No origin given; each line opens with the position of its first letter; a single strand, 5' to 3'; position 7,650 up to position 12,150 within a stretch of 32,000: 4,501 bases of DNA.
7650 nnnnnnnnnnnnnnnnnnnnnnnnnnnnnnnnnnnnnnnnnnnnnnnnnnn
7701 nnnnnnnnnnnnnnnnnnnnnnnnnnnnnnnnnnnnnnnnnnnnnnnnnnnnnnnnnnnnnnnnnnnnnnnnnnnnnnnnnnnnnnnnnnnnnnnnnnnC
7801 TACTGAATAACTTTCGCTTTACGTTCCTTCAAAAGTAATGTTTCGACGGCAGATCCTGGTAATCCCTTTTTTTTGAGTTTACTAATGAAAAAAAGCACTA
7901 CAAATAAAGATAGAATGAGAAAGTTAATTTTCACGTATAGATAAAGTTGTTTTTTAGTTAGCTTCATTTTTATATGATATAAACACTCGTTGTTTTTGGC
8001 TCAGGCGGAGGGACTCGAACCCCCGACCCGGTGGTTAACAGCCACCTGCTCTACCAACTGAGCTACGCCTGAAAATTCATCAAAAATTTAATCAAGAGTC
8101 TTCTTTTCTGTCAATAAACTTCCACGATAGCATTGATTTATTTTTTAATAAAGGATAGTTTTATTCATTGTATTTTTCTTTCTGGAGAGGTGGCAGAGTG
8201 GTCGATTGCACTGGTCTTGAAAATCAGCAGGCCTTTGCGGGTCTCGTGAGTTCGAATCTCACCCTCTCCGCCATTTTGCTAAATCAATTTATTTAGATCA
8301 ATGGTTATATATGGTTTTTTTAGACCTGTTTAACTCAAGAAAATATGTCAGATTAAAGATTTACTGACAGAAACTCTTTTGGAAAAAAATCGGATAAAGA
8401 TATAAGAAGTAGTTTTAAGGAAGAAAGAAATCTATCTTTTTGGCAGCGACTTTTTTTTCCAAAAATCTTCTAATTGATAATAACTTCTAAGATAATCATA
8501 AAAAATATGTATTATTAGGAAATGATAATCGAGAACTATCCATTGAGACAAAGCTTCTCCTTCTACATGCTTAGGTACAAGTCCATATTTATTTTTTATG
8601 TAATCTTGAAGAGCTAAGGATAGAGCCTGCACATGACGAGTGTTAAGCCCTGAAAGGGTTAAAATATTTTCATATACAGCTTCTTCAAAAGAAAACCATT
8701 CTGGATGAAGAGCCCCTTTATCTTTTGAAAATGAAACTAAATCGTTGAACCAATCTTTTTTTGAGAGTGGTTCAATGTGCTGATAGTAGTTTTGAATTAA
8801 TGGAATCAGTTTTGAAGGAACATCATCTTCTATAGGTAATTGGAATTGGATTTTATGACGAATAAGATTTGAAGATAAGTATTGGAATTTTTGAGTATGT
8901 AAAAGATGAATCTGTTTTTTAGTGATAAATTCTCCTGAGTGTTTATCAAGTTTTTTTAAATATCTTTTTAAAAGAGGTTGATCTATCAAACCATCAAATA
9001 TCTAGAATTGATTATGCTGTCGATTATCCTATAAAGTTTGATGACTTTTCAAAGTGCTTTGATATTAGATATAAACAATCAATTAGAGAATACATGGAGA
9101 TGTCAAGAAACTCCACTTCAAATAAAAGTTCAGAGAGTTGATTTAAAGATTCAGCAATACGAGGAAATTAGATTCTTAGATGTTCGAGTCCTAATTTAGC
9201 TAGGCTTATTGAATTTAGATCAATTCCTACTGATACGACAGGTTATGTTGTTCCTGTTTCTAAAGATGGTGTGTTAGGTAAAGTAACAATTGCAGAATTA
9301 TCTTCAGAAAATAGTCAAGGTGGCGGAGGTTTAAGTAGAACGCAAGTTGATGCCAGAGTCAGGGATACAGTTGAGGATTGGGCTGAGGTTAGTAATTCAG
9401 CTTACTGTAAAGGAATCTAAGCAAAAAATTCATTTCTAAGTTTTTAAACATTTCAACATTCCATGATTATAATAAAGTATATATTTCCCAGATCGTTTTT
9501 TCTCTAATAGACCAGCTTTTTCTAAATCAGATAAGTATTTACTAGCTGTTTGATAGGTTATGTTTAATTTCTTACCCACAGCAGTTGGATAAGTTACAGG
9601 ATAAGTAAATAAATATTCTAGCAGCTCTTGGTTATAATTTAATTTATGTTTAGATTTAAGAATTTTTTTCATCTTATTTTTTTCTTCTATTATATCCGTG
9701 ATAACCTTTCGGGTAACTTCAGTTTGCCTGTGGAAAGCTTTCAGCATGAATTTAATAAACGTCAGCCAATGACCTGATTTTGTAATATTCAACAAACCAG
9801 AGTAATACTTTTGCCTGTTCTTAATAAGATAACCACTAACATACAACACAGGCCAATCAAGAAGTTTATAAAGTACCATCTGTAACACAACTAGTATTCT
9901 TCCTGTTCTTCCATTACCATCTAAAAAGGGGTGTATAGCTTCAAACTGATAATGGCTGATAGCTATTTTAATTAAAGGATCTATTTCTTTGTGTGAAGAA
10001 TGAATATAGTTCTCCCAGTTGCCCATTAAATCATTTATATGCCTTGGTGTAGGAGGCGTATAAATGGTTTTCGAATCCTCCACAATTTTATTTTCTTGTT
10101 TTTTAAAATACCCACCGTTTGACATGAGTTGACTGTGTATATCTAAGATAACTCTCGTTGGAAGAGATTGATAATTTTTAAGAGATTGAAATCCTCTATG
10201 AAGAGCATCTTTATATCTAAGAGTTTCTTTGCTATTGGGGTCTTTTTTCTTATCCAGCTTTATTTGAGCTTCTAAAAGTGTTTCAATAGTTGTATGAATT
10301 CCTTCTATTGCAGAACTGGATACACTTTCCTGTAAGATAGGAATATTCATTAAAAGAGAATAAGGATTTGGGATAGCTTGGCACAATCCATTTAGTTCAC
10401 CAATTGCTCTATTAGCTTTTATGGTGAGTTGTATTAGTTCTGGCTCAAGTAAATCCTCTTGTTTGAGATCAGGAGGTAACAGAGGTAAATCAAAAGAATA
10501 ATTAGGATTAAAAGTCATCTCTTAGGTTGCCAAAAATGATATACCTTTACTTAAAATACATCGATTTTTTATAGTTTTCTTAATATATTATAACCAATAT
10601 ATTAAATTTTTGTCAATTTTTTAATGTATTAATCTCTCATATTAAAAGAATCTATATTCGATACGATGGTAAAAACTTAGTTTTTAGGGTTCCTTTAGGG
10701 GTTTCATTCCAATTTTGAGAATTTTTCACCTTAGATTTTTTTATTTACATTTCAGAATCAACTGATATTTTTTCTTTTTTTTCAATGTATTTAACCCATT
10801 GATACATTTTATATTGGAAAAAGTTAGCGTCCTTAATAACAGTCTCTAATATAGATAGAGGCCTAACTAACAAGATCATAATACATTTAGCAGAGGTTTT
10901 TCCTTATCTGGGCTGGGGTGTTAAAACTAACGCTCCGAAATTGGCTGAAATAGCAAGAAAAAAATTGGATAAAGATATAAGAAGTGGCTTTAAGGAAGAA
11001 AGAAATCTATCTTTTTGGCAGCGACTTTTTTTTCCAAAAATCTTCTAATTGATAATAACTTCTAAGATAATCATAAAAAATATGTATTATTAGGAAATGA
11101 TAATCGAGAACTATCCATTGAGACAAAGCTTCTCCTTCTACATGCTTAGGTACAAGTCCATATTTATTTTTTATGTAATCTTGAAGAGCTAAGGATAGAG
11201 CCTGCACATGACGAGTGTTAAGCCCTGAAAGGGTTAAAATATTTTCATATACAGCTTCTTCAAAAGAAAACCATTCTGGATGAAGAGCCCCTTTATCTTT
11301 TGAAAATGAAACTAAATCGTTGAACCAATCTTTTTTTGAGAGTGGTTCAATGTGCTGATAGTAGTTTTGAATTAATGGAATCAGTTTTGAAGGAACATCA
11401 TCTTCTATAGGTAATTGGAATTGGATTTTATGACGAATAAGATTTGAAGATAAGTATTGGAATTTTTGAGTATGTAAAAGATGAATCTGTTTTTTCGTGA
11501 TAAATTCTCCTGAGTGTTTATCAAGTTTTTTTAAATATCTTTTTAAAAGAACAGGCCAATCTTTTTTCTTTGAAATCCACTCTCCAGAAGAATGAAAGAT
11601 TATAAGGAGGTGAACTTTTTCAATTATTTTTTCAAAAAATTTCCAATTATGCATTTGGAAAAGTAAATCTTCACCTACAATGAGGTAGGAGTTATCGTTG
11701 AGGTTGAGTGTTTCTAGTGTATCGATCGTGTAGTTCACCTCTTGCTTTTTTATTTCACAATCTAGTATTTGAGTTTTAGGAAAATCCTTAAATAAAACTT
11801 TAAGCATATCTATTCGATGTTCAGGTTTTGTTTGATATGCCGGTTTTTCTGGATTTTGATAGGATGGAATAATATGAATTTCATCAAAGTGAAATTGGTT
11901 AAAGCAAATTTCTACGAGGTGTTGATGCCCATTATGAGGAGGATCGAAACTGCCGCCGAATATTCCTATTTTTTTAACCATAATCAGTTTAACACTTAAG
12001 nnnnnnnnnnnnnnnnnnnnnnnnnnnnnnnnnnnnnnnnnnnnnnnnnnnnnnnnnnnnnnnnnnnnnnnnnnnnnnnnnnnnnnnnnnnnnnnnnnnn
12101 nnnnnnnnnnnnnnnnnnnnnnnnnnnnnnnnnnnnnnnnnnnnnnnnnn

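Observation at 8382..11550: About 2 kb Fic-carrying insertion bracketed by 594-bp direct repeats of the nadD::rsfS 3' region: footprint of Campbell-type integration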

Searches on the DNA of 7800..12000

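Call 67: search_rna_families(source=window, start=7800, end=12000, threshold=evalue, max_evalue=1)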
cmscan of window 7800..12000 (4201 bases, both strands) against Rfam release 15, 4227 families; matches with E-value up to 1: 4.
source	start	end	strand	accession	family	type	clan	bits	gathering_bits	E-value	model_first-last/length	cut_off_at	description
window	8000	8072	-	RF00005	tRNA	Gene; tRNA;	CL00001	68.9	29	4.2e-14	1-71/71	no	tRNA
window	8184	8270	+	RF00005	tRNA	Gene; tRNA;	CL00001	56.3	29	1.2e-10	1-71/71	no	tRNA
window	8180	8309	+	RF02223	sX4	Gene; sRNA;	-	37.9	70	1.6e-05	1-167/167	no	Proteobacterial sRNA sX4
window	8220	8270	-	RF04351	Plastid-psbl-rps4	Cis-reg;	-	22.8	68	0.18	1-53/53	no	Plastid-psbl-rps4 3UTR RNA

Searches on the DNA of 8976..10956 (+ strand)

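Call 9: search_dna_similar(query=window:8976-10956:+, collection=plasmids, mode=distant)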
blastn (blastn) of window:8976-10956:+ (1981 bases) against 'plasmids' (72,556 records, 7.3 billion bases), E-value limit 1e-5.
Records with a match: 8; places in all: 8; records where one place covers at least 80% of the query: 0.
Best place of each record, by identity: 80-90% 3; 60-80% 5.
By first word of the organism name: Ilyobacter 1; Clostridium 1; Acetoanaerobium 1; Francisella 1; Geminocystis 1; Pseudanabaena 1; Candidatus 1; Mycoplasmopsis 1.
By predicted mobility (MOB-suite, as given by PLSDB): non-mobilizable 7; conjugative 1.
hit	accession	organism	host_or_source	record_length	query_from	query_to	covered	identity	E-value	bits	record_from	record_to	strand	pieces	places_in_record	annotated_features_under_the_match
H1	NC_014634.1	Ilyobacter polytropus DSM 2926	marine mud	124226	918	1012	5%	80.0%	2e-13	87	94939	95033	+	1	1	Fic family protein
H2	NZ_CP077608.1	Clostridium tagluense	single colony,lamb meat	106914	914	1001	4%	83.0%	4e-15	92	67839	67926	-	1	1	Fic family protein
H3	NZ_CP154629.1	Acetoanaerobium noterae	cell culture,Sludge of a digestion ...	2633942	917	1012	5%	76.0%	1e-8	71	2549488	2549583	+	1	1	none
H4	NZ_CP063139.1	Francisella philomiragia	Homo sapiens,soft tissue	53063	927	1015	4%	77.5%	4e-9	72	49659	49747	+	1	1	Fic family protein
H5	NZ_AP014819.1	Geminocystis sp. NIES-3708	-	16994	921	1008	4%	78.4%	1e-9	74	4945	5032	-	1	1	Fic family protein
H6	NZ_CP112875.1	Pseudanabaena galeata CCNP1313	-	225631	921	997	4%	77.9%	2e-6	64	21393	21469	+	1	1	Fic family protein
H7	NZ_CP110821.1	Candidatus Bandiella woodruffii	Euplotes woodruffi,mixed host and ...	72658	932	1004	4%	78.1%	7e-6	61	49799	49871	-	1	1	Fic family protein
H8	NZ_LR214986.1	Mycoplasmopsis cynos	Dog,lung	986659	915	970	3%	83.9%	7e-6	62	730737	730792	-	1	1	Fic family protein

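Call 10: search_dna_similar(query=window:8976-10956:+, collection=phages, mode=distant)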
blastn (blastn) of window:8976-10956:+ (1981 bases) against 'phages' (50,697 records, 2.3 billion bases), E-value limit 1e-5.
Records with a match: 2; places in all: 2; records where one place covers at least 80% of the query: 0.
Best place of each record, by identity: 60-80% 2.
By first word of the organism name: Brochothrix 2.
By host as written in the record: Brochothrix thermosphacta 2.
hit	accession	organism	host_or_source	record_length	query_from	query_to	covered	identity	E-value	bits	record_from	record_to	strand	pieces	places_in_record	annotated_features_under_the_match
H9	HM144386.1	Brochothrix phage BL3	Brochothrix thermosphacta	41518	859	1000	7%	74.6%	1e-16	95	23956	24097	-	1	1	gp26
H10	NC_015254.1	Brochothrix phage BL3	Brochothrix thermosphacta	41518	859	1000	7%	74.6%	1e-16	95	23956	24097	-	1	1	gp26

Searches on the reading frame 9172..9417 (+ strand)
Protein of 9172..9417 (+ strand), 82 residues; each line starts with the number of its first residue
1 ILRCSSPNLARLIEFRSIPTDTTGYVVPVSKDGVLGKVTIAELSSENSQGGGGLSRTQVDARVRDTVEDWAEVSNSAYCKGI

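Call 36: search_dna_similar(query=window:9172-9417:+, collection=phages, mode=protein, max_evalue=1)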
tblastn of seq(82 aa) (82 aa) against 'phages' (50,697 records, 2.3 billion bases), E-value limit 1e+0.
No match.

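Call 40: find_related_loci(query=window:9172-9417:+, collection=viral_contigs, flank=5000)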
Query seq(82 aa) (82 aa) in viral_contigs; peptide patterns used: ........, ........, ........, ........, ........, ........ (x = any residue, [..] = any of these).
22 stretches matched a pattern, but none encodes a relative of the query by tblastn (E <= 1e-3).

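Call 44: search_protein_representatives(protein=window:9172-9417:+)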
Query: 82 residues. Proteins with E-value up to 0.001 (for the whole library): 80; up to 1e-10: 19; up to 1e-30: 3. The best 80 are listed.
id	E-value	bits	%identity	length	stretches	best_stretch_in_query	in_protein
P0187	5.2e-41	154.0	52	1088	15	43-76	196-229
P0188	1.7e-37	142.8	47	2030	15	46-74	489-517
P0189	5.6e-36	138.0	54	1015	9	37-76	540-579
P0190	5.2e-25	103.1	51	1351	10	42-75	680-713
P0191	5.5e-24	99.8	54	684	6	48-77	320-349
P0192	1.6e-22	95.2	48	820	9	48-77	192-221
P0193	4.3e-19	84.3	57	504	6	47-76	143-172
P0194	4.6e-19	84.2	49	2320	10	49-75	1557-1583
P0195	4.9e-16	74.6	54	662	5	38-76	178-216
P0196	1.8e-15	72.8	47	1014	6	51-76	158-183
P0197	3.3e-14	68.8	46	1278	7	49-76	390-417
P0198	6.9e-13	64.6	48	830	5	40-76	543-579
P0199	9.7e-13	64.1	54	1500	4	28-76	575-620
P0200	1.3e-12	63.7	46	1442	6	50-76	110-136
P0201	1.7e-12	63.3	48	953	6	48-77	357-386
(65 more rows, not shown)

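Call 45: search_protein_families(library=pfam, proteins=[P0187, P0189, P0191, P0193], max_evalue=0.01)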
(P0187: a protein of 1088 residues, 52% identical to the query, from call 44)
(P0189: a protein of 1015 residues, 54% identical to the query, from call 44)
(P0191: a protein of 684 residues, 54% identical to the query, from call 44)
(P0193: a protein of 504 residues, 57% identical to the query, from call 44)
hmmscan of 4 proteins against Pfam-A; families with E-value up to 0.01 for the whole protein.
P0187 (1088 aa): 2 families
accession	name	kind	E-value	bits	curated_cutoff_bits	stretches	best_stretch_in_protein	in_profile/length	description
PF24243.1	Phage_tail_C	-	3.7e-05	23.4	23.7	1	1065-1087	3-26/26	Phage tail tip domain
PF05396.16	Phage_T7_Capsid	-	0.0011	19.8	27.1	0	777-804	32-59/188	Phage T7 capsid assembly protein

P0189 (1015 aa): 0 families

P0191 (684 aa): 0 families

P0193 (504 aa): 0 families

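Call 55: search_protein_families(library=phrogs, proteins=[P0187, P0189, P0193, window:9172-9417:+], max_evalue=0.01)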
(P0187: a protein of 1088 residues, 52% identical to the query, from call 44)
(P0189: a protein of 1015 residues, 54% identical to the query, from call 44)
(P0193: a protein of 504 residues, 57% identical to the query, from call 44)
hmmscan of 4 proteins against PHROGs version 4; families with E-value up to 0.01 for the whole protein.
P0187 (1088 aa): 5 families
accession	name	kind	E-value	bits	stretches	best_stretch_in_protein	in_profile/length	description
phrog_27079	-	unknown function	5.5e-06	27.7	0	759-795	23-59/109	-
phrog_34494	-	unknown function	3e-05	25.1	0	685-701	29-45/60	-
phrog_7406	-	unknown function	7.1e-05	23.9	0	580-604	2-26/72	-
phrog_5277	-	unknown function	0.0011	19.6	0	612-635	144-167/190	-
phrog_1455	-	unknown function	0.0015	19.1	0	964-981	20-37/60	-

P0189 (1015 aa): 2 families
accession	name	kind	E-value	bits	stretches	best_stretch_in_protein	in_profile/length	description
phrog_34494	-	unknown function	4.6e-05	24.4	0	111-126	30-45/60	-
phrog_23820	-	tail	0.00064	20.8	1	902-935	99-132/221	tail fiber protein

P0193 (504 aa): 0 families

seq(82 aa): 0 families

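Call 56: search_dna_similar(query=P0193, collection=phages, mode=protein, max_evalue=0.001, max_rows=12)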
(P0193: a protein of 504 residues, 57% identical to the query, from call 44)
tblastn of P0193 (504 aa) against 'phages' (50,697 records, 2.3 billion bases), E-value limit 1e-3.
No match.
